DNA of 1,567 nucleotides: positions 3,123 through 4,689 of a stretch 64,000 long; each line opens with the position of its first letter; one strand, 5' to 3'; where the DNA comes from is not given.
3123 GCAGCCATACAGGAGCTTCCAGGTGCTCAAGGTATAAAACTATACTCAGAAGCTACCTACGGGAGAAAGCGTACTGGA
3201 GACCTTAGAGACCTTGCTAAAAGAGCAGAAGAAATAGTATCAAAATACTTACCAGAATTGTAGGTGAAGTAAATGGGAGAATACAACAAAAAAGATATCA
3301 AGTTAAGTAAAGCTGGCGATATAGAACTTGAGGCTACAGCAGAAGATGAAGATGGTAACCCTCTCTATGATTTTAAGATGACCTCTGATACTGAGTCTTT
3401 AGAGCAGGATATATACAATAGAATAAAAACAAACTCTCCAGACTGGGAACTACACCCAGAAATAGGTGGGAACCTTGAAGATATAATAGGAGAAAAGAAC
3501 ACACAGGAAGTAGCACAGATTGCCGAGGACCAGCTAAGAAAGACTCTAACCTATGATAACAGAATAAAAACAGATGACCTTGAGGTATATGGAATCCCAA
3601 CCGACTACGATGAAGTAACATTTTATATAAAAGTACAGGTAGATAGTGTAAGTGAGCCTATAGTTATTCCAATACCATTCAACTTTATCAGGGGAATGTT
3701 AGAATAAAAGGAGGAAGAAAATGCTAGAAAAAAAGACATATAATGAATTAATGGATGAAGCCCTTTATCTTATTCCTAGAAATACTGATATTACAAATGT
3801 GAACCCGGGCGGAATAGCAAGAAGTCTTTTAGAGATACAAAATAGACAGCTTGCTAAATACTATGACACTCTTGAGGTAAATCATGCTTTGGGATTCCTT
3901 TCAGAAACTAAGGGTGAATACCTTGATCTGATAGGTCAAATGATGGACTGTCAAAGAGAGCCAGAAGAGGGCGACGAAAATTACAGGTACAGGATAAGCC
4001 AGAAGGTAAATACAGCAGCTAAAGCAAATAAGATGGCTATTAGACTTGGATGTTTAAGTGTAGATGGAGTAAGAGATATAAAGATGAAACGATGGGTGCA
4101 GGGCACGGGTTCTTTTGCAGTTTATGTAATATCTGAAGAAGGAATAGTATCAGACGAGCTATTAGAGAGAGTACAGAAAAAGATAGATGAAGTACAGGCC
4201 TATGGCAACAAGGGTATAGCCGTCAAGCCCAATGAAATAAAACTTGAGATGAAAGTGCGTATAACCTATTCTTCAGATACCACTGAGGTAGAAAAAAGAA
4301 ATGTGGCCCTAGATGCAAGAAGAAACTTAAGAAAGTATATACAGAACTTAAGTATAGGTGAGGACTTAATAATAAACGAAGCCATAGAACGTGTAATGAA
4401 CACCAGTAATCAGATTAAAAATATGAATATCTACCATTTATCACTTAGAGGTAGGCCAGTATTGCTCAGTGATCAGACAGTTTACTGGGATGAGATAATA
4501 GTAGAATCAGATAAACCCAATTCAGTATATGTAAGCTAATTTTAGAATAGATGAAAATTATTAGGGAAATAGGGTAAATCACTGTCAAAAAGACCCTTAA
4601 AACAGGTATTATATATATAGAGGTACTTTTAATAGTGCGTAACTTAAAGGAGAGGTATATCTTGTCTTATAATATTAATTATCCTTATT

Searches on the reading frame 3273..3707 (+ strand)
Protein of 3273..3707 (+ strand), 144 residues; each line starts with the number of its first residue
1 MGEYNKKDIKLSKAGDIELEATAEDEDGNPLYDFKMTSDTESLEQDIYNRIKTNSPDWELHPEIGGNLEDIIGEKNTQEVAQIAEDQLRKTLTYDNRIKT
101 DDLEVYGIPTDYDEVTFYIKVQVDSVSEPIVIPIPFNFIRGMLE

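Call 33: find_encoding_contigs(protein=window:3273-3707:+, flank=10000, max_places=6)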
Protein window:3273-3707:+ (144 aa): 12 contigs read that carry it; 6 places shown.
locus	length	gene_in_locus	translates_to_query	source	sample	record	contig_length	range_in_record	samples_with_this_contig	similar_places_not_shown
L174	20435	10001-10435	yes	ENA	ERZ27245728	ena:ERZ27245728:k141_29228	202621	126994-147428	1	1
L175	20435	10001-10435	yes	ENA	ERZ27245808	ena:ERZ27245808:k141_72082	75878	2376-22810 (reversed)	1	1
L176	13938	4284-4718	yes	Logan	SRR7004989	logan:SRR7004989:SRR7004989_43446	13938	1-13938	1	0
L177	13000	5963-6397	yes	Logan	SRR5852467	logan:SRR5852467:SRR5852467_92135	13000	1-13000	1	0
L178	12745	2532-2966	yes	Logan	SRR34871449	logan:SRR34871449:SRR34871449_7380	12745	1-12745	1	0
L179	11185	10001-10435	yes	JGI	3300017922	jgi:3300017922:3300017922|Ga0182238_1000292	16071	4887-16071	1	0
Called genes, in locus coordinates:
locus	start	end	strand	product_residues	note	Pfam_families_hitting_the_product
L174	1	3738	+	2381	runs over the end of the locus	-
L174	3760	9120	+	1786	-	PF19512:DUF6046 (faint)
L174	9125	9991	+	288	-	-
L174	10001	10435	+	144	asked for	PF10934:Sheath_initiator (weak)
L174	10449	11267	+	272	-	PF26078:Baseplate_J_M (weak)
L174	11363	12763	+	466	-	-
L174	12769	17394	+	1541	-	PF09134:Invasin_D3 (faint), PF02369:Big_1 (weak)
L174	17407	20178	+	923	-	PF00092:VWA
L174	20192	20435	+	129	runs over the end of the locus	-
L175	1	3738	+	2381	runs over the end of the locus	-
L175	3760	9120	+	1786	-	PF19512:DUF6046 (faint)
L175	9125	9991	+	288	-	-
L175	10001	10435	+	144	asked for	PF10934:Sheath_initiator (weak)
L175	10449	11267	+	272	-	PF26078:Baseplate_J_M (weak)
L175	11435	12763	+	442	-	-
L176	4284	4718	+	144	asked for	PF10934:Sheath_initiator (weak)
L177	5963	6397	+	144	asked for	PF10934:Sheath_initiator (weak)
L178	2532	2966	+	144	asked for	PF10934:Sheath_initiator (weak)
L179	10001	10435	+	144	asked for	PF10934:Sheath_initiator (weak)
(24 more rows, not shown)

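Call 52: search_protein_families(library=phrogs, proteins=[window:3273-3707:+], max_evalue=0.001)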
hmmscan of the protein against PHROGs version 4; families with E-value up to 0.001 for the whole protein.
window:3273-3707:+ (144 aa): 5 families
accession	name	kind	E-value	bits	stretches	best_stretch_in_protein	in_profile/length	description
phrog_975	-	tail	3.7e-15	56.7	1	8-129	98-221/238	baseplate protein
phrog_25235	-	unknown function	1.6e-13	51.9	1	7-142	4-129/138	-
phrog_120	-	tail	1.4e-09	39.2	1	25-100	62-142/303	baseplate wedge subunit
phrog_261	-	tail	1.7e-06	29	1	33-140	37-143/312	baseplate wedge subunit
phrog_43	-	tail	3.6e-06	27.7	1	35-128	14-106/126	baseplate wedge subunit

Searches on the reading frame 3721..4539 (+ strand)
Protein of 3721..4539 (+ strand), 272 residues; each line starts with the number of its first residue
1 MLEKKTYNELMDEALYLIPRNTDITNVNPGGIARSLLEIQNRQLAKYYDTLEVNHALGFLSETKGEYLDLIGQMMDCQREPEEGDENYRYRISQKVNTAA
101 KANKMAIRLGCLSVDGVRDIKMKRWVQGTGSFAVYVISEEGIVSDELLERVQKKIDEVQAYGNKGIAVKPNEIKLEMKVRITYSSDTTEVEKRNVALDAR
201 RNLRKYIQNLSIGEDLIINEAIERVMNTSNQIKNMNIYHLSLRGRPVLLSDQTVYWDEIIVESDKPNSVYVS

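Call 52: search_protein_families(library=phrogs, proteins=[window:3721-4539:+], max_evalue=0.001)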
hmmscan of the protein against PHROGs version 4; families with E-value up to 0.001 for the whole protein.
window:3721-4539:+ (272 aa): 6 families
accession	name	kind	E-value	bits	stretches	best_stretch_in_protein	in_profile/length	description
phrog_6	-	tail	4.3e-23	82.8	2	82-261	235-403/548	baseplate wedge subunit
phrog_1608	-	tail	8e-13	49.3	1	82-230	7-159/192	tail protein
phrog_1160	-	tail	4.9e-06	26.5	1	5-98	11-103/528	baseplate protein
phrog_31189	-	tail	0.00014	21.6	1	81-242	267-420/662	baseplate protein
phrog_4226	-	tail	0.00028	21.3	1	77-218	39-182/228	baseplate protein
phrog_7378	-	tail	0.00073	19.1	0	60-96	62-98/736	baseplate protein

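Call 63: search_dna_similar(query=window:3721-4539:+, collection=phages, mode=protein, max_rows=8, max_evalue=0.00001)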
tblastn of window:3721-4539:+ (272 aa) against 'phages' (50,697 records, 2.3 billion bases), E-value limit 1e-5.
Records with a match: 203; places in all: 203; records where one place covers at least 80% of the query: 6.
Best place of each record, by identity: <60% 203.
By first word of the organism name: Staphylococcus 189; Bacillus 13; Moorella 1.
By host as written in the record: Staphylococcus aureus 80; - 25; Staphylococcus sp. 15; Staphylococcus 6; Staphylococcus carnosus TM300 6; Staphylococcus aureus ATCC 25923 4; Staphylococcus aureus strain 6409 4; Staphylococcus aureus ATCC 6538 3; and 44 more.
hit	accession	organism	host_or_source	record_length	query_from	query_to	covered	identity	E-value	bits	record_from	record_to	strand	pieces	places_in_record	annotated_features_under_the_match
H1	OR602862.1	Moorella phage MTATph1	Moorella thermoacetica DSM 103132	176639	1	260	96%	42.3%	8e-67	230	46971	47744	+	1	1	baseplate wedge subunit | hypothetical protein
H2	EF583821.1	Bacillus phage 0305phi8-36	Bacillus thuringiensis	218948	26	272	91%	40.2%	2e-66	229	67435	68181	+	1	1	ORF151: putative baseplate protein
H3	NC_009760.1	Bacillus phage 0305phi8-36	Bacillus thuringiensis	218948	26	272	91%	40.2%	2e-66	229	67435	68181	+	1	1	ORF151: putative baseplate protein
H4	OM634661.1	Bacillus phage vB_BauM_KLEB27-3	Bacillus australimaris sKR4M-27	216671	4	261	95%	37.6%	3e-50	182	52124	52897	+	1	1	baseplate wedge subunit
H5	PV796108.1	Bacillus phage Edson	Bacillus cereus BC102p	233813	2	258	94%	32.7%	3e-41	156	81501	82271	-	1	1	hypothetical protein (x2)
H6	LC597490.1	Bacillus phage vB_BceM_WH1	Bacillus cereus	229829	2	258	94%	31.1%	4e-41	156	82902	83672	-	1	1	baseplate J/gp47 family protein_gp088 | hypothetical protein_gp089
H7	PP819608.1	Bacillus phage Adastra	Bacillus subtilis CU 1065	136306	82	227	54%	31.3%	1e-6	55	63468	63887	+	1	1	baseplate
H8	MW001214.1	Bacillus phage SP8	Bacillus subtilis Marburg strain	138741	82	227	54%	31.3%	1e-6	55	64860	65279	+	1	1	baseplate protein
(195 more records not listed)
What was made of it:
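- Closest known: Large myoviruses of Bacillota: Moorella phage MTATph1. Same: The baseplate wedge protein (window 3721..4539) is 40-42% identical over more than 90% of its length (call 63).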
